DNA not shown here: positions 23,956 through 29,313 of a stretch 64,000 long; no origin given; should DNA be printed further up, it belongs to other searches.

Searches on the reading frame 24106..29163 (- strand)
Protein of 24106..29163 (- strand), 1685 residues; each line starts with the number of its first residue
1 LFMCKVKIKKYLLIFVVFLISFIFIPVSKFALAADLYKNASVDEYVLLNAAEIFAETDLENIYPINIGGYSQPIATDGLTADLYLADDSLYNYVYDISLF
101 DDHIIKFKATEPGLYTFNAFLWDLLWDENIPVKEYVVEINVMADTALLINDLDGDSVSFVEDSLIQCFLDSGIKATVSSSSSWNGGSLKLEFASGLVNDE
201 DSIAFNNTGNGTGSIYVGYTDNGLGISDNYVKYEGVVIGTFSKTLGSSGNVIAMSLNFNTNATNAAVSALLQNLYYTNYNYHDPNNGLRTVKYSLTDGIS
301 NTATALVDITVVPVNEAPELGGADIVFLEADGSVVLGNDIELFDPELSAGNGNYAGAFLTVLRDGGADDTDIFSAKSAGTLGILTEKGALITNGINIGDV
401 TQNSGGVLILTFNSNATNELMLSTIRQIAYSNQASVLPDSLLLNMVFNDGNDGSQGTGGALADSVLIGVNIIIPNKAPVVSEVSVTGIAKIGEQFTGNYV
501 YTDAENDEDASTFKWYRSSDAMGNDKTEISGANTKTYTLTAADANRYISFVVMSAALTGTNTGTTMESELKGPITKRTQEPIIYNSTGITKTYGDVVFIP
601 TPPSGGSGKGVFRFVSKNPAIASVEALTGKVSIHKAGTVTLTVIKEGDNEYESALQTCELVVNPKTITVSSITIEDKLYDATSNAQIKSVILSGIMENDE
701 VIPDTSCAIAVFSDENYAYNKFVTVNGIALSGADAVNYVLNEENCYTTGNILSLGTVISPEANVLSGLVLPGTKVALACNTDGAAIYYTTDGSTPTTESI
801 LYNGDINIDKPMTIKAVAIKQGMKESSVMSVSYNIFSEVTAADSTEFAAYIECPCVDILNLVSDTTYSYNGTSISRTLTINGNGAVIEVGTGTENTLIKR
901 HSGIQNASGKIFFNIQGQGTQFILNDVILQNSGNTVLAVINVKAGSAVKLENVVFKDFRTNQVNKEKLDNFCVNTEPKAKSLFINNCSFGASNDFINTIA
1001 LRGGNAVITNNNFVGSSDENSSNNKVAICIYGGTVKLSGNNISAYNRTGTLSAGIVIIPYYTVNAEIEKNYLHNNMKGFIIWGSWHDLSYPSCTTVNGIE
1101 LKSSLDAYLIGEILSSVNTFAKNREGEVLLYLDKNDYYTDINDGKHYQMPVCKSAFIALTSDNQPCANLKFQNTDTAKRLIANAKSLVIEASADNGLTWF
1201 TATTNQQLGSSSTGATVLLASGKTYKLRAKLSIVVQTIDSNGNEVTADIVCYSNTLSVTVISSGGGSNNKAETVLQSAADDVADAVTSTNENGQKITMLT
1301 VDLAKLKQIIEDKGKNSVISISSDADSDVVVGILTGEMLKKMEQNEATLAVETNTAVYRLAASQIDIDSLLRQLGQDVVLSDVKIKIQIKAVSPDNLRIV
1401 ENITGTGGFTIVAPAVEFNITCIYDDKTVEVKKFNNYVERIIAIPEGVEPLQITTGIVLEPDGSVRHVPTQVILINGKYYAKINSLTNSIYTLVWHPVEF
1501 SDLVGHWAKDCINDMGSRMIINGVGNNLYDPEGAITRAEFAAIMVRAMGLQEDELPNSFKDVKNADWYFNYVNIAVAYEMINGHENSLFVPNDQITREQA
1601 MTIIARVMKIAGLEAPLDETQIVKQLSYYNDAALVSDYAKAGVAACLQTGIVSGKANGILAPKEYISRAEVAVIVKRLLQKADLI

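Call 37: search_protein_families(library=pfam, max_evalue=0.00001, proteins=[window:24106-29163:-])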
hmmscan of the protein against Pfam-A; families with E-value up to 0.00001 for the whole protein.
window:24106-29163:- (1685 aa): 4 families
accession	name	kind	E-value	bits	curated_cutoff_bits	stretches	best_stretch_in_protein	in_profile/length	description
PF00395.25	SLH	-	1.8e-28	98.7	20.8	3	1558-1600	1-43/44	S-layer homology domain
PF13290.12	CHB_HEX_C_1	-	7.7e-21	74.3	22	1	770-829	7-66/67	Chitobiase/beta-hexosaminidase C-terminal domain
PF13287.12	Fn3_assoc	-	5.1e-17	62.2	23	1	775-833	1-59/59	Fn3 associated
PF18657.6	YDG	-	7.8e-11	42.5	25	1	663-742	1-82/85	YDG domain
